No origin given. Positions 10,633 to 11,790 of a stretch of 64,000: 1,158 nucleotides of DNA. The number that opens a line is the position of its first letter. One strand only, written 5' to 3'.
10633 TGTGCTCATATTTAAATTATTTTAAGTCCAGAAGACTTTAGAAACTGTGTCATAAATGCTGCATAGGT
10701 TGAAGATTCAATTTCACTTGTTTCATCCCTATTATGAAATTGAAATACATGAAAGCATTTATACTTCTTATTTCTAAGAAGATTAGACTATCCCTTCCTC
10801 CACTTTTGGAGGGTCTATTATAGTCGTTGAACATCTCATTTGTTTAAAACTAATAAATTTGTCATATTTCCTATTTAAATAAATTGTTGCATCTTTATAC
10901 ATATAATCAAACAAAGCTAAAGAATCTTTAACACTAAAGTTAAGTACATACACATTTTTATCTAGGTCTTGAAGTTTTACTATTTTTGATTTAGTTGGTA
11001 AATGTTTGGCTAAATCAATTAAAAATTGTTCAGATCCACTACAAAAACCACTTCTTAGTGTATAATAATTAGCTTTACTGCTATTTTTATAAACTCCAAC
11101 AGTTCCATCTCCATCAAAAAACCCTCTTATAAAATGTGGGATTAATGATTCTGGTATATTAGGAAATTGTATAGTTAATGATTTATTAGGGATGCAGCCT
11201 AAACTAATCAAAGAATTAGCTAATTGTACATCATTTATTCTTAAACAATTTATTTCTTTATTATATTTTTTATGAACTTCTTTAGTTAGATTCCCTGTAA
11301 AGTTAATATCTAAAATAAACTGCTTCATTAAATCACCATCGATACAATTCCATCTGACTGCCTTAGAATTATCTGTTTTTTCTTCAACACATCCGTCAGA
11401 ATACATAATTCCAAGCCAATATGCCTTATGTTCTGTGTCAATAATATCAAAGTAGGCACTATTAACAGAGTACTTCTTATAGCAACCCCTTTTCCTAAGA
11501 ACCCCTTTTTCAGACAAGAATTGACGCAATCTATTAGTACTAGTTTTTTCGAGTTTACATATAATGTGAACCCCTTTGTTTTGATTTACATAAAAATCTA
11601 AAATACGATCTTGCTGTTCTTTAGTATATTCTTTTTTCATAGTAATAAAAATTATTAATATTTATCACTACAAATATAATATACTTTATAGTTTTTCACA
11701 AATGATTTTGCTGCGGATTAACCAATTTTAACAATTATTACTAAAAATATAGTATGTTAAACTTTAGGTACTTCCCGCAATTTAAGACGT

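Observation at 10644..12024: Fourth group I intron carries a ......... homing endonuclease and splits a small HExxH gene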

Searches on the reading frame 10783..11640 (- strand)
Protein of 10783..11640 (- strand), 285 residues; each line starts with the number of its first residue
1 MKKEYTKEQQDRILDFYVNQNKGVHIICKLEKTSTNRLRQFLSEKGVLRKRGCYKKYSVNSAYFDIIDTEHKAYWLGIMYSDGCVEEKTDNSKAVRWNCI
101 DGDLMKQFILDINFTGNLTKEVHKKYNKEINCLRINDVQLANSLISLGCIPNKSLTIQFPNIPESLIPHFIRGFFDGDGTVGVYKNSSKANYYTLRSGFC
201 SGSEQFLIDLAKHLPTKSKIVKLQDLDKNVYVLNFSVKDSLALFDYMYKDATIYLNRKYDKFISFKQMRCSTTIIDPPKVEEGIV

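Call 5: search_protein_families(library=pfam, proteins=[window:10786-11640:-], max_evalue=1)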
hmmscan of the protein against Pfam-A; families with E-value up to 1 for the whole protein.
seq(285 aa): 3 families
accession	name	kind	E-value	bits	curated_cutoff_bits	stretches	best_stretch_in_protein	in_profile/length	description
PF14528.11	LAGLIDADG_3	-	1e-06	29.3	22.5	1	170-194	6-30/82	LAGLIDADG-like domain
PF03374.19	ANT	-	0.026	15.3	25.3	1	25-71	27-78/108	Phage antirepressor protein KilAC domain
PF08238.18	Sel1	-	0.16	13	30.7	0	73-97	4-27/36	Sel1 repeat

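Call 8: search_protein_families(library=phrogs, proteins=[window:10786-11640:-], max_evalue=0.01)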
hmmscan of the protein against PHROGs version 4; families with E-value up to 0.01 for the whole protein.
seq(285 aa): 1 family
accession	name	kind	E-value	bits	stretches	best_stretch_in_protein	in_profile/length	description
phrog_4645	-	DNA, RNA and nucleotide metabolism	1.8e-53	182.7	1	3-263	38-301/308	endonuclease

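Call 23: search_dna_similar(query=window:10786-11640:-, collection=phages, mode=protein, max_rows=25)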
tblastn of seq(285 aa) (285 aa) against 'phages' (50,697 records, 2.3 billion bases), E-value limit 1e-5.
Records with a match: 165; places in all: 168; records where one place covers at least 80% of the query: 100.
Best place of each record, by identity: <60% 165.
By first word of the organism name: Staphylococcus 91; Flavobacterium 22; Lactococcus 10; uncultured 8; Bacillus 7; Prevotella 4; Brevibacillus 3; Proteus 3; Bacteriophage 2; Alicyclobacillus 2; and 9 more.
By host as written in the record: Staphylococcus aureus 43; - 16; Lactococcus lactis 10; Flavobacterium psychrophilum 950106-1/1 8; Staphylococcus sp. 7; Staphylococcus carnosus TM300 5; Prevotella sp. 4; Staphylococcus aureus ATCC 25923 4; and 46 more.
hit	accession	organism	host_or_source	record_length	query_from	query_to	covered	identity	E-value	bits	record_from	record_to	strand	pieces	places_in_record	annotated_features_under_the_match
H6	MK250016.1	Prevotella phage Lak-A1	Prevotella sp.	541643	17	264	87%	34.2%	3e-27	116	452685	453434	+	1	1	record has no annotation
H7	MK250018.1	Prevotella phage Lak-A1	Prevotella sp.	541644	17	264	87%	34.2%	3e-27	116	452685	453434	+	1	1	record has no annotation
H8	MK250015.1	Prevotella phage Lak-A1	Prevotella sp.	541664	17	264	87%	34.2%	3e-27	116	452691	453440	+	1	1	record has no annotation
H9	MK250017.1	Prevotella phage Lak-A1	Prevotella sp.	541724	17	264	87%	34.2%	3e-27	116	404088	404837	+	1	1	record has no annotation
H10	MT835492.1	Bacteriophage sp.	human fecal samples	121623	60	283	79%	36.5%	2e-28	119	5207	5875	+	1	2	record has no annotation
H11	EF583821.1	Bacillus phage 0305phi8-36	Bacillus thuringiensis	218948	5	263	91%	30.5%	3e-30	125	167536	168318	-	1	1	ORF240: DNA polymerase III alpha subunit | ORF036: mobile intron protein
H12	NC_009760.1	Bacillus phage 0305phi8-36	Bacillus thuringiensis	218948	5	263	91%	30.5%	3e-30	125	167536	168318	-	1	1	ORF240: DNA polymerase | ORF036: endonuclease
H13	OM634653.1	Bacillus phage vB_BsuS_PJN02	Bacillus subtilis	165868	38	259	78%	35.4%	5e-17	112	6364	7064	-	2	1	endonuclease | mobile intron protein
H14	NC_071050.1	Bacillus phage vB_BsuS_PJN02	Bacillus subtilis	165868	38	259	78%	35.4%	5e-17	112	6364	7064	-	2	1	endonuclease | mobile intron protein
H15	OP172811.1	Lysinibacillus phage LC76P1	Lysinibacillus capsici DO76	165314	11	272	92%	29.3%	2e-20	97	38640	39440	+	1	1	hypothetical protein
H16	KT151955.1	Brevibacillus phage Jenst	Brevibacillus laterosporus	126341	4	271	94%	28.0%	3e-16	84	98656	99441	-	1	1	putative intein-containing protein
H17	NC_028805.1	Brevibacillus phage Jenst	Brevibacillus laterosporus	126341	4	271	94%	28.0%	3e-16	84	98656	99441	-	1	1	endonuclease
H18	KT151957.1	Brevibacillus phage SecTim467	Brevibacillus laterosporus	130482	4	271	94%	28.0%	3e-16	84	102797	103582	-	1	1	putative endonuclease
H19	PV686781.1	Alicyclobacillus phage MMB025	Alicyclobacillus acidoterrestris MMB007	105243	13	262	88%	29.7%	1e-18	92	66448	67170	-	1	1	endonuclease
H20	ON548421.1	Bacillus phage vB_BanS-Thrax5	Bacillus anthracis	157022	54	262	73%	34.9%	4e-21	99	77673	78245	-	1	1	hypothetical protein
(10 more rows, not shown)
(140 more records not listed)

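Call 60: search_solved_structures(query=window:10783-11640:-, max_evalue=1)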
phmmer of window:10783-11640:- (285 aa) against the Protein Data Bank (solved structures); distinct sequences matched with E-value up to 1: 1.
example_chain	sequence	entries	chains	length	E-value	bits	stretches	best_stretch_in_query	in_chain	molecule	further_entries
2dch_X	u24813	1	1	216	0.001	21.7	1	133-206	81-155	putative homing endonuclease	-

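Call 74: find_homologous_proteins(query=window:10786-11640:-, max_evalue=1e-10)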
Query window:10786-11640:- (285 aa): 507 proteins with E <= 1e-10 among 738 candidates; the best 120 are listed.
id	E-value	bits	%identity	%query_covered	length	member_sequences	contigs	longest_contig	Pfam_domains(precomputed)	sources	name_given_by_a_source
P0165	1.2e-190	650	100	100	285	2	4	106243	PF14528.12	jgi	-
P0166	3.2e-91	324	54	100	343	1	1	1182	PF14528.12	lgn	-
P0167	3.1e-86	307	53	97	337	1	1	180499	PF14528.12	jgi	-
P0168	1.5e-85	305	52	97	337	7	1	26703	PF14528.12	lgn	-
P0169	3.6e-85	304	53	97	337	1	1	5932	PF14528.12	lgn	-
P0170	9.6e-84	299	52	97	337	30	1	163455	PF14528.12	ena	-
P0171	5.5e-82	293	51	100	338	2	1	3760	PF13384.13,PF13936.13,PF04545.23,PF14528.12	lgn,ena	-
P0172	6.6e-80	286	51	97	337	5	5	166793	PF14528.12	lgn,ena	-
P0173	1.2e-75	273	46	100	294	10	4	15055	PF14528.12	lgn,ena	-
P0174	4.7e-75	271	48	95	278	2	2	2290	PF14528.12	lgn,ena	-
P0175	1.3e-74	269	47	98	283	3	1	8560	PF14528.12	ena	-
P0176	6.0e-73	264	47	97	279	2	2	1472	PF14528.12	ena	-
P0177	1.3e-72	263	47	94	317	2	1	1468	PF13384.13,PF13936.13,PF13518.13,PF02796.22,PF04545.23,PF14528.12,PF08281.19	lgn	-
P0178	1.5e-72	262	47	96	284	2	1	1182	PF14528.12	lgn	-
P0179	3.4e-71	258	47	96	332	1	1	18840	PF14528.12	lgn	-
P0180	1.2e-70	256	44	98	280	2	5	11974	PF14528.12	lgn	-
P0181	1.8e-70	256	48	98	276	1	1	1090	PF14528.12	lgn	-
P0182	2.4e-69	252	44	97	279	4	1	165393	PF14528.12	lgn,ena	-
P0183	6.4e-69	250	46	95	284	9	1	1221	PF14528.12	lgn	-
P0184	1.4e-68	249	48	94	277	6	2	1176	PF14528.12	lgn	-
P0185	4.9e-68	248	45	95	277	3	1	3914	PF14528.12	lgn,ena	-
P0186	3.8e-67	245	44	97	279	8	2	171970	PF14528.12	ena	-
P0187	3.1e-66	242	46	98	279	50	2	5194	PF14528.12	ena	-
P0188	1.7e-64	236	45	97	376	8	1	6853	PF14528.12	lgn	-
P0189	2.6e-64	235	44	98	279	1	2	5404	PF14528.12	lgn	-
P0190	7.3e-64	234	42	97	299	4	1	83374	PF14528.12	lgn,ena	-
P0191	1.2e-63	233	50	78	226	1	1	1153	PF14528.12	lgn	-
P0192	2.1e-62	229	45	93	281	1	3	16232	PF14528.12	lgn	-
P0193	4.1e-62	228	45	94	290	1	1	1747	PF14528.12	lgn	-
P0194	4.2e-62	228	43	95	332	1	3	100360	PF14528.12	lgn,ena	-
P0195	9.0e-62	227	43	97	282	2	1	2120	PF14528.12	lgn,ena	-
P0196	9.5e-62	227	41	99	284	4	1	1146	PF14528.12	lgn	-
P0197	1.0e-61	227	43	95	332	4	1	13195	PF14528.12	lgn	-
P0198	1.1e-61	227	43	97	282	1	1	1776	PF14528.12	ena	-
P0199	6.0e-61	224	44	96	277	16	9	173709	PF14528.12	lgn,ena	-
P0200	2.4e-60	222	44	98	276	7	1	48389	PF14528.12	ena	-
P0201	3.0e-60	222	43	95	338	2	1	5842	PF14528.12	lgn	-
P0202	3.0e-59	219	52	69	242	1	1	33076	PF14528.12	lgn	-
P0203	5.7e-59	218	42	96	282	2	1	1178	PF14528.12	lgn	-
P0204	1.4e-58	217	42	96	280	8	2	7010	PF14528.12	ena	-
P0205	1.6e-58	216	49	84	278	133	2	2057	PF14528.12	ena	-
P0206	2.9e-58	216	43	96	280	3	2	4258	PF14528.12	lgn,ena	-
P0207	1.8e-57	213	44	93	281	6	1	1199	PF14528.12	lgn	-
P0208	2.8e-57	212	50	72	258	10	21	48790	PF14528.12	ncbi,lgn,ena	-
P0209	5.6e-57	211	43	93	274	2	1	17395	PF14528.12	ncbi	-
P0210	1.9e-56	210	40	98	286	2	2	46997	PF14528.12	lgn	-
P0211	2.2e-56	209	44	86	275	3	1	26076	PF14528.12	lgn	-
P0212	2.6e-56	209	42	96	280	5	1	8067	PF14528.12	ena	-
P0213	7.6e-56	208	43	90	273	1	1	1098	PF14528.12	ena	-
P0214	1.4e-54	203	48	78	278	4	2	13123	PF14528.12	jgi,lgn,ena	-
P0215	4.8e-54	202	43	85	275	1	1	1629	PF14528.12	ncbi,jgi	jgi:hypothetical protein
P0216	1.4e-53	200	41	98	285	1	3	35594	PF14528.12,PF03683.20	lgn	-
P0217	1.6e-53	200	43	92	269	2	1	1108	PF14528.12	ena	-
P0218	5.2e-53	198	42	85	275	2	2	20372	PF14528.12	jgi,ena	jgi:hypothetical protein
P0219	3.2e-52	196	40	92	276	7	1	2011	PF13384.13,PF14528.12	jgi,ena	jgi:hypothetical protein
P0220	8.6e-52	194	42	97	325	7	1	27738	PF14528.12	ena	-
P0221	3.9e-51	192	45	79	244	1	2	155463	PF14528.12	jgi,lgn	-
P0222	3.5e-50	189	44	74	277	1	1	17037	PF14528.12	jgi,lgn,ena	jgi:intein-encoded DNA endonuclease-like protein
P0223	1.2e-49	187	45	80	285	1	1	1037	PF14528.12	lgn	-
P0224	5.9e-49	185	44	74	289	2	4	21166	PF14528.12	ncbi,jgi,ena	jgi:DNA-binding CsgD family transcriptional regulator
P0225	3.7e-48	182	41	86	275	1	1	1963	PF14528.12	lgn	-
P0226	2.1e-47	180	44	79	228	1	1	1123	PF14528.12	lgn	-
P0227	2.5e-47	180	41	81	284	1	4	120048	PF14528.12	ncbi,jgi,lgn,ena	jgi:hypothetical protein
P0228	3.6e-47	179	44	73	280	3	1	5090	PF14528.12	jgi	jgi:intein-encoded DNA endonuclease-like protein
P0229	4.3e-47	179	40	98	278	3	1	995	PF02796.22,PF14528.12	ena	-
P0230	8.5e-47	178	48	71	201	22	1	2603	PF14528.12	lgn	-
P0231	6.4e-46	175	42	87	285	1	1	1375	PF08279.19,PF14528.12,PF05225.23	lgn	-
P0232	1.2e-44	171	40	84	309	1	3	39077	PF14528.12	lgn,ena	-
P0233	3.3e-43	166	41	83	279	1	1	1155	PF14528.12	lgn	-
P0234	1.4e-37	148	36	95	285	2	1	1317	PF14528.12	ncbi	-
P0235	3.6e-36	143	43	62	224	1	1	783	PF14528.12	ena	-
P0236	7.3e-36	142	36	94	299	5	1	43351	PF14528.12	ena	-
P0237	1.4e-34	138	38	92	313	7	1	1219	PF14528.12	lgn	-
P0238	3.7e-34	136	37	91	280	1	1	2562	PF14528.12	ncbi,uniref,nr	ncbi:LAGLIDADG family homing endonuclease [Candidatus Dojkabacteria bacterium]|uniref:LAGLIDADG fami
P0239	5.6e-34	136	36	81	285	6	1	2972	PF14528.12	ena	-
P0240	1.2e-33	135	37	92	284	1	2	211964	PF14528.12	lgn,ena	-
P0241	1.3e-33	135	36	92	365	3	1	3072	PF14528.12,PF05225.23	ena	-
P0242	1.4e-33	135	38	97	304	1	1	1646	PF14528.12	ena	-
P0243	2.5e-33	134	37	74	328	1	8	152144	PF13384.13,PF14493.13,PF14528.12,PF08281.19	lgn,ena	-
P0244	4.5e-33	133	33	92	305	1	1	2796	PF14528.12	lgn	-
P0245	2.9e-32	130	39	73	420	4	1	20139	PF14528.12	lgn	-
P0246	7.1e-32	129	36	91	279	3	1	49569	PF14528.12,PF14527.12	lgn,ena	-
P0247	8.0e-32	129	39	75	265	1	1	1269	PF14528.12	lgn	-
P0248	8.1e-32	129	34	91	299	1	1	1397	PF14528.12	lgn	-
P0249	8.3e-32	129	35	92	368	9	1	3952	PF02796.22,PF14528.12,PF05225.23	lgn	-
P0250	8.8e-32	129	35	87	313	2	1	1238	PF14528.12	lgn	-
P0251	1.3e-31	128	38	76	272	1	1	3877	PF14528.12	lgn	-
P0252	1.9e-31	128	35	88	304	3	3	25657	PF14528.12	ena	-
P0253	2.1e-31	127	34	96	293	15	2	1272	PF14528.12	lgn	-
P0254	3.5e-31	127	35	84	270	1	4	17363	PF14528.12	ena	-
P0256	4.8e-31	126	34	97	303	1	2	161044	PF14528.12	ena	-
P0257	5.2e-31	126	34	89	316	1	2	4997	PF14528.12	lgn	-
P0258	8.5e-31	125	40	73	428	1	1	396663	PF07508.20,PF13384.13,PF02796.22,PF14528.12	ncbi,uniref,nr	ncbi:recombinase family protein [Fictibacillus fluitans]|uniref:Recombinase family protein n=1 Tax=F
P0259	1.1e-30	125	36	83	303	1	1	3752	PF14528.12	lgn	-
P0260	1.1e-30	125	34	97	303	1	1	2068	PF14528.12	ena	-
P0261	1.1e-30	125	35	74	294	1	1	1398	PF14528.12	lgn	-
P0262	1.8e-30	124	35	97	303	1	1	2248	PF14528.12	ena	-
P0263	1.9e-30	124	34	97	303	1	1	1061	PF14528.12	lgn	-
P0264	1.9e-30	124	41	75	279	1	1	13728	PF14528.12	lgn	-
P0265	2.2e-30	124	34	97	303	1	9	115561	PF14528.12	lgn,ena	-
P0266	2.6e-30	124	36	78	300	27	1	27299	PF14528.12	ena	-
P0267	2.7e-30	124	34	89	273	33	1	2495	PF00961.25,PF14528.12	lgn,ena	-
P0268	2.7e-30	124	34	97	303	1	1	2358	PF14528.12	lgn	-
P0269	2.7e-30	124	34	97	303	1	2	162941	PF14528.12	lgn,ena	-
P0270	3.0e-30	124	34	97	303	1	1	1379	PF14528.12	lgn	-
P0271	3.1e-30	124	34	97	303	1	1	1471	PF14528.12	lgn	-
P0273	3.2e-30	124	38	73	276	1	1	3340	PF14528.12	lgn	-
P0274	3.3e-30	123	34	97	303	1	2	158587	PF14528.12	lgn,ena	-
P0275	3.4e-30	123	34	97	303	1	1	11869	PF14528.12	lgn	-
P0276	3.6e-30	123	35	92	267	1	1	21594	PF14528.12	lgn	-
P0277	3.8e-30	123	34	97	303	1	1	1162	PF14528.12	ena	-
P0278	4.1e-30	123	35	88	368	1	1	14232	PF14528.12,PF05225.23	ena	-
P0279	4.4e-30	123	34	97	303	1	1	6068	PF14528.12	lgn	-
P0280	4.8e-30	123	34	97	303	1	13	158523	PF14528.12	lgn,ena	-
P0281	5.3e-30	123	34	97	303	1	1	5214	PF14528.12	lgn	-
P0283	5.6e-30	123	34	97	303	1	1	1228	PF14528.12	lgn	-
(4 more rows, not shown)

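Call 77: find_encoding_contigs(protein=P0172, flank=2500, max_places=4)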
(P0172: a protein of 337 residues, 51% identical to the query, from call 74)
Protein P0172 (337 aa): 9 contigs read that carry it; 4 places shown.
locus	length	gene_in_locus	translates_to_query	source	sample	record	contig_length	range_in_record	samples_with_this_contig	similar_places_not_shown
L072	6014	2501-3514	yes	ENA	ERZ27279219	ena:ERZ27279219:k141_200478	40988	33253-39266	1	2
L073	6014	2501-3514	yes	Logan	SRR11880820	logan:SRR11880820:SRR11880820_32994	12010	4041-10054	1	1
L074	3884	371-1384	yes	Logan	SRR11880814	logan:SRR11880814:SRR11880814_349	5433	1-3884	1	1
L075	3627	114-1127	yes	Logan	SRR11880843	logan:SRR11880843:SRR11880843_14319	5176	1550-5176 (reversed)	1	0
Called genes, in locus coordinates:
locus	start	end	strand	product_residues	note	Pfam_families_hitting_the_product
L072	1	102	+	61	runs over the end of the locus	-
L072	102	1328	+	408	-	PF01068:DNA_ligase_A_M, PF09414:RNA_ligase (weak)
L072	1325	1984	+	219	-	PF00149:Metallophos, PF12850:Metallophos_2 (faint)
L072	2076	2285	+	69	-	-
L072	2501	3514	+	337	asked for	PF14528:LAGLIDADG_3 (faint)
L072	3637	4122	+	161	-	-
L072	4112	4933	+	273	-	PF04542:Sigma70_r2, PF04539:Sigma70_r3, PF04545:Sigma70_r4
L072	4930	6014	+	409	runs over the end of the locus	PF01612:DNA_pol_A_exo1, PF00476:DNA_pol_A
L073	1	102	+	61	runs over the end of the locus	-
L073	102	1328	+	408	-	PF01068:DNA_ligase_A_M, PF09414:RNA_ligase (weak)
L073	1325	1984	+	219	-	PF00149:Metallophos, PF12850:Metallophos_2 (faint)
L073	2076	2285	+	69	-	-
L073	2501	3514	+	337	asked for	PF14528:LAGLIDADG_3 (faint)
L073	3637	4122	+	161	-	-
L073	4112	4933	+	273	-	PF04542:Sigma70_r2, PF04539:Sigma70_r3, PF04545:Sigma70_r4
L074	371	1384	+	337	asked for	PF14528:LAGLIDADG_3 (faint)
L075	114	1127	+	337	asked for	PF14528:LAGLIDADG_3 (faint)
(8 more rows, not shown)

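Call 82: predict_structure(alignment_id=A5)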
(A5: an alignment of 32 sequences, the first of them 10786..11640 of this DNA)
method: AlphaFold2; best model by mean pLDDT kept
length: 285 residues; sequences in the alignment: 32
mean_pLDDT: 90.5   pTM: 0.78
mean pLDDT of the five models: 90.5, 88.4, 87.9, 87.4, 87.2
residues with pLDDT >= 90: 218; 70-90: 44; 50-70: 14; < 50: 9
segments of 3 or more residues with pLDDT < 50: 273-275, 280-285
pLDDT, mean of each block of 10 residues (from residue 1): 85 93 90 94 91 76 98 98 91 93 96 94 92 95 94 87 98 97 90 93 96 95 92 96 97 97 88 52 42
secondary structure, 60 per line:
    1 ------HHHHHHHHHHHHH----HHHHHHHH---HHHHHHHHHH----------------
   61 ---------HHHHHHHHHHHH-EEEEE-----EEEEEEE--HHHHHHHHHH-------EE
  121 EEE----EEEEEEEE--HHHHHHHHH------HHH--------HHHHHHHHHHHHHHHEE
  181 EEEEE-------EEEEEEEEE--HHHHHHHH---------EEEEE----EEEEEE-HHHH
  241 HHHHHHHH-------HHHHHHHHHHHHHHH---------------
elements in order: H7-19 H24-31 H35-44 H70-81 E83-87 E93-99 H102-111 E119-123 E128-135 H138-146 H164-178 E179-185 E193-201 H204-211 E221-225 E230-235 H237-248 H256-270
